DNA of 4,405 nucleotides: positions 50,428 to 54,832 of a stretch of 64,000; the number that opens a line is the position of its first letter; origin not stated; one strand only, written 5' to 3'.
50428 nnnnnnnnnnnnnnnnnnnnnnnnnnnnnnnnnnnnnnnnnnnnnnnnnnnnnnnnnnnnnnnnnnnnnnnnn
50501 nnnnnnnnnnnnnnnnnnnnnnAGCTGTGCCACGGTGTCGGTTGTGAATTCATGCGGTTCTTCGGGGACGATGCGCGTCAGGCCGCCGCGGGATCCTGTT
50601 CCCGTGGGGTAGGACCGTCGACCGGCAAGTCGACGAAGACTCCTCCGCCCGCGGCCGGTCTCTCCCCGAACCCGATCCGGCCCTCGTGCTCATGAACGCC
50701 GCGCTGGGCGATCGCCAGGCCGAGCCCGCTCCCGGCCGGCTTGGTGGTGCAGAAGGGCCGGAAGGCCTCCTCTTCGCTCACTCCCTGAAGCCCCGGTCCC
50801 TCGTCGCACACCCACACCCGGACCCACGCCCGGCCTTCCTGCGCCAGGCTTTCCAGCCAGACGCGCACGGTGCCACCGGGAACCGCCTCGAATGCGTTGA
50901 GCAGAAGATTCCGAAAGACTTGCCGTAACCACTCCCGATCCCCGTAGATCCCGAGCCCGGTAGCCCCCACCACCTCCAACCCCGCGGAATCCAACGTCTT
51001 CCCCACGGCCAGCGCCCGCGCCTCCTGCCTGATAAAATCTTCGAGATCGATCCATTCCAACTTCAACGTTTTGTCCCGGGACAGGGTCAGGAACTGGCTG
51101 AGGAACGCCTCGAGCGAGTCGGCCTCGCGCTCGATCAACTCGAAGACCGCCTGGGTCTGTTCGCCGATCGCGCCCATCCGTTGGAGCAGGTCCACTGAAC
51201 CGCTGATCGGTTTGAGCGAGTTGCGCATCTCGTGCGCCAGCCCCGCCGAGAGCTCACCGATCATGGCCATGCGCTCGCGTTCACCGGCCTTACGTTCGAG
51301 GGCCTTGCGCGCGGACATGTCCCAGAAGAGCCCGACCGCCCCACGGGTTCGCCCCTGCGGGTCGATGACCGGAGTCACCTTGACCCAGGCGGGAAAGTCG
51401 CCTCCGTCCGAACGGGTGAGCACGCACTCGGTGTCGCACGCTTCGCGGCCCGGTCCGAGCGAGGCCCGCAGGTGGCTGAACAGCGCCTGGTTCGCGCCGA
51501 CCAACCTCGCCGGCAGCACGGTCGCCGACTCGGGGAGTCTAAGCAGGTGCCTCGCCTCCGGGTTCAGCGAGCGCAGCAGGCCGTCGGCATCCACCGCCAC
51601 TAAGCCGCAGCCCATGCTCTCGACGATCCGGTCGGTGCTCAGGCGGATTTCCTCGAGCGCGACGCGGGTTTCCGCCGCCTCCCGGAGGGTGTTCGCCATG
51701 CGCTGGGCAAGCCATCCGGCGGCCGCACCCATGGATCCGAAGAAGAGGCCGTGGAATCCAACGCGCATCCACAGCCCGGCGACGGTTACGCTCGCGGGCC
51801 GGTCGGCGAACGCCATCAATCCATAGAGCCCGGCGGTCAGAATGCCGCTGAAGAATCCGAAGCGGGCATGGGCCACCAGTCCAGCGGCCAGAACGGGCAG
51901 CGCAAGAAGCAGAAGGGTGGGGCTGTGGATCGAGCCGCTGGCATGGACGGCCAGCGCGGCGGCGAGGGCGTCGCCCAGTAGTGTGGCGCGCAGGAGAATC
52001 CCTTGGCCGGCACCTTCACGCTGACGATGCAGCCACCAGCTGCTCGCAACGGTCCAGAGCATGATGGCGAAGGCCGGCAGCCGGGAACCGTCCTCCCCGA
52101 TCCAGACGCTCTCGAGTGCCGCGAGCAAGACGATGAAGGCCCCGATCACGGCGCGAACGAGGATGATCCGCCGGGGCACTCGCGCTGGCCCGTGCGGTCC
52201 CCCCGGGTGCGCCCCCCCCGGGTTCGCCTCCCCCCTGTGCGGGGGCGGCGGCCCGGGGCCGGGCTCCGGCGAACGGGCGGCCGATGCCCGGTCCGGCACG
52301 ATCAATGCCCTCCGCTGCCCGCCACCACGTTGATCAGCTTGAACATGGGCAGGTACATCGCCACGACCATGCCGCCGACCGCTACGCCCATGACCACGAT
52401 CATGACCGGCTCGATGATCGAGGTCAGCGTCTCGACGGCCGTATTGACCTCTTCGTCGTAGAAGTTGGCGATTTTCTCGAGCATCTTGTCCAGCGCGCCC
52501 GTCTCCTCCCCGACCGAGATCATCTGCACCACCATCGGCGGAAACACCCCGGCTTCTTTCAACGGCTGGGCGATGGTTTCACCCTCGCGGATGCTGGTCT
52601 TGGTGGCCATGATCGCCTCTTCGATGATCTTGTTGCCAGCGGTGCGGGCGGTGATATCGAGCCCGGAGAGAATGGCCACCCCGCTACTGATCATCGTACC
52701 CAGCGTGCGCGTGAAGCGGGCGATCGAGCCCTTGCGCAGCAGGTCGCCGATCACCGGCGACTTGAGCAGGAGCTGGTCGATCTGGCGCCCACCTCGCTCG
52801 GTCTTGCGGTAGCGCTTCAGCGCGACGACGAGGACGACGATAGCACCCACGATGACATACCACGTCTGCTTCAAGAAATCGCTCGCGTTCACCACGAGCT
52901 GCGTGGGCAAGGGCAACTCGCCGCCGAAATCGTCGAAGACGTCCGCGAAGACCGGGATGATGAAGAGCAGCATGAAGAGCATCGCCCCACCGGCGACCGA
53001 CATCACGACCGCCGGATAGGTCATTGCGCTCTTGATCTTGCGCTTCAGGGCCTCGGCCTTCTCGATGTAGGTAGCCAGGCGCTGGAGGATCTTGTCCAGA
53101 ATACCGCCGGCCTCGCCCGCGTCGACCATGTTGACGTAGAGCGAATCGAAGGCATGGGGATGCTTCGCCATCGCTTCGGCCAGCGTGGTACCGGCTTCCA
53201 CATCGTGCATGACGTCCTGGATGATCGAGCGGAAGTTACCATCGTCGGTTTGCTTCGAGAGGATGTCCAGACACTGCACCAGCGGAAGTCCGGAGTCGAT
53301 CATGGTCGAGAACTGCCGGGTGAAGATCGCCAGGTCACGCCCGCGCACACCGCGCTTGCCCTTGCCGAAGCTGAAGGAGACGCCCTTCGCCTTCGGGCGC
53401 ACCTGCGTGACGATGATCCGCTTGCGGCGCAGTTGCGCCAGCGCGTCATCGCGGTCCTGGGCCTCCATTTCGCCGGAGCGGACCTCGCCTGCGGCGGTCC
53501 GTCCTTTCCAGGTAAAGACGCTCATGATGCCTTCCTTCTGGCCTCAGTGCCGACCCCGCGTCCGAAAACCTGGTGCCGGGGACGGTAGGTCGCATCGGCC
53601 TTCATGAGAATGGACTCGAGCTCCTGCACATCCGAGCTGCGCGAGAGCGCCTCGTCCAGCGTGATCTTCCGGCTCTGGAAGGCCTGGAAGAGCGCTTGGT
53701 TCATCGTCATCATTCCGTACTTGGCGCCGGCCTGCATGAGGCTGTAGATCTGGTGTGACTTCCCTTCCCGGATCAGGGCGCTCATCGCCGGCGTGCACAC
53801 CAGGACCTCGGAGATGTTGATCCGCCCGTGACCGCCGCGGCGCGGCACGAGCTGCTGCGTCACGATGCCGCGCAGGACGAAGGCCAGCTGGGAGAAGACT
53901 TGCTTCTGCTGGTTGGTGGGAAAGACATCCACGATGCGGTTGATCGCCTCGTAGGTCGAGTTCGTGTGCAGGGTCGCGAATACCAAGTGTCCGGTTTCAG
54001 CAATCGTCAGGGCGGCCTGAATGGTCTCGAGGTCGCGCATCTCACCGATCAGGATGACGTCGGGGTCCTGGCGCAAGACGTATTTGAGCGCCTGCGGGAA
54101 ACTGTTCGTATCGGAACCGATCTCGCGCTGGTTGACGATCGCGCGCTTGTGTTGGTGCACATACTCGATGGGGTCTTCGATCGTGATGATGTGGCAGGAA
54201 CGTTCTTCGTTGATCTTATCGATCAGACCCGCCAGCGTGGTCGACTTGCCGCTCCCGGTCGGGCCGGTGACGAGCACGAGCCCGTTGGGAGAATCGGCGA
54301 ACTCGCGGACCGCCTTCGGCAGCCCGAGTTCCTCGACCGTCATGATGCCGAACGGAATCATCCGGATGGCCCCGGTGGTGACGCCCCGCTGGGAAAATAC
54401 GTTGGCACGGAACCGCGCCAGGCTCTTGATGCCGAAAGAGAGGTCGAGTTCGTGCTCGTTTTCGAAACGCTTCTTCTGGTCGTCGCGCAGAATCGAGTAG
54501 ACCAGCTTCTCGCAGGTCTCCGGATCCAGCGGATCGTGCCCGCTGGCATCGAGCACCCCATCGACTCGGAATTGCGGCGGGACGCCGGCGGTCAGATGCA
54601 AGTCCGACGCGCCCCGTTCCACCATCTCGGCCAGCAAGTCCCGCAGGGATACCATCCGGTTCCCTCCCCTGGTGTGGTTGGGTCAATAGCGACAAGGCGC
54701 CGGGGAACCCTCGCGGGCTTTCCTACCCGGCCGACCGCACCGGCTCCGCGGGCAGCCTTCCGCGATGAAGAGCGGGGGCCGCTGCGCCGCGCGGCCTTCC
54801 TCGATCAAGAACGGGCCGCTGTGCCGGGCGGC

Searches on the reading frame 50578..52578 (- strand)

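Call 21: search_protein_families(library=pfam, proteins=[window:50578-52578:-], max_evalue=0.001)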
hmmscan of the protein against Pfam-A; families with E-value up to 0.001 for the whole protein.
window:50578-52578:- (666 aa): 5 families
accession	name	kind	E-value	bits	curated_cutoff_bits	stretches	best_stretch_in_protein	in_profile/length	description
PF02518.31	HATPase_c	-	9.5e-16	58.7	26.4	1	546-652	1-108/111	Histidine kinase-, DNA gyrase B-, and HSP90-like ATPase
PF00512.31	HisKA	-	9.3e-10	38.9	26.9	1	441-501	3-62/66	His Kinase A (phospho-acceptor) domain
PF00989.32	PAS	-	2.9e-06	27.7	22.6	1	316-420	4-112/113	PAS fold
PF08448.16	PAS_4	-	6.8e-05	23.5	23.1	1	319-425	1-109/110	PAS fold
PF25323.1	6TM_PilS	-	0.00024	21.3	27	1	133-303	10-187/189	PilS-like transmembrane domain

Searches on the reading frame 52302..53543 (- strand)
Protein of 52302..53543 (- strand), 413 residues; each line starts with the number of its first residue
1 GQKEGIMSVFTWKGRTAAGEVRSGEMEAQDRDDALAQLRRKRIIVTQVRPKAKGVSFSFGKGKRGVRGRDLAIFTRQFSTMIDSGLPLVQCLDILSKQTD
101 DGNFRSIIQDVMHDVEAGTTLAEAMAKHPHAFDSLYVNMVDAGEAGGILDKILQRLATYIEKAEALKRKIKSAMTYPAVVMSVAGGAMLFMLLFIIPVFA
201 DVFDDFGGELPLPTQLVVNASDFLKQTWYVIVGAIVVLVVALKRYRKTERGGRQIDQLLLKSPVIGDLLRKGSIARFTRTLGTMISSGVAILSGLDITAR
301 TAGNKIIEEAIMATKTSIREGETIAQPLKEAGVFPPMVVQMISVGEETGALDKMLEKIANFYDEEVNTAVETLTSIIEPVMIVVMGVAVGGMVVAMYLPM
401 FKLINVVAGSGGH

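Call 21: search_protein_families(library=pfam, proteins=[window:52302-53543:-], max_evalue=0.001)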
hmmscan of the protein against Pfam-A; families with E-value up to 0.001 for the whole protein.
window:52302-53543:- (413 aa): 1 family
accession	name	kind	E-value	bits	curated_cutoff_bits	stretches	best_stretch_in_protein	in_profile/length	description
PF00482.28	T2SSF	-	9e-68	226.4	25.2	2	74-197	1-125/125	Type II secretion system (T2SS), protein F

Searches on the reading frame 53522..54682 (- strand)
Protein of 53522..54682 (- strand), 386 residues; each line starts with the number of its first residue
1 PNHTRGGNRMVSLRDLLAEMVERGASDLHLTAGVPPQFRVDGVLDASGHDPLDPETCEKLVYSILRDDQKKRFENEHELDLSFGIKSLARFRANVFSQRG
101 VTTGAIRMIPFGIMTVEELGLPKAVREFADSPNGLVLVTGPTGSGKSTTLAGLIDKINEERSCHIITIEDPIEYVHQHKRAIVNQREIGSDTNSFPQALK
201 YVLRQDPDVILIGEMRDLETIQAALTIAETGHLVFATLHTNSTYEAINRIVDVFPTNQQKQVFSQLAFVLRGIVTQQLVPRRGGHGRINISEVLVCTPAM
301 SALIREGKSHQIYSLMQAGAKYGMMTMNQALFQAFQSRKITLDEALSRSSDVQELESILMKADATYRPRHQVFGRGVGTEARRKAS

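Call 21: search_protein_families(library=pfam, proteins=[window:53522-54682:-], max_evalue=0.001)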
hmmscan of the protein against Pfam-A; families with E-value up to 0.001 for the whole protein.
window:53522-54682:- (386 aa): 8 families
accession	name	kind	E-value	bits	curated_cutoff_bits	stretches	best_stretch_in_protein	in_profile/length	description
PF00437.27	T2SSE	-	8e-51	173.3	24.9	1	14-318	13-345/370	Type II/IV secretion system protein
PF00265.24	TK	-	1.9e-05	25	20.6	1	135-257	3-130/176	Thymidine kinase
PF13604.12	AAA_30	-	2.7e-05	24.4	27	1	123-220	8-102/191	AAA domain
PF13401.12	AAA_22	-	3e-05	24.8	27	1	132-218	4-96/130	AAA domain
PF13191.12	AAA_16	-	0.00019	22.4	32.6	1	130-199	22-98/167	AAA ATPase domain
PF25199.1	nSTAND_NTPase5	-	0.0006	20.1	34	0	130-178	38-86/145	Novel STAND NTPase 5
PF01935.23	DUF87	-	0.00082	20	23.2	0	137-178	27-68/220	Helicase HerA, central domain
PF13555.12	AAA_29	-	0.00088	19.4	27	0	131-150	20-39/61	P-loop containing region of AAA domain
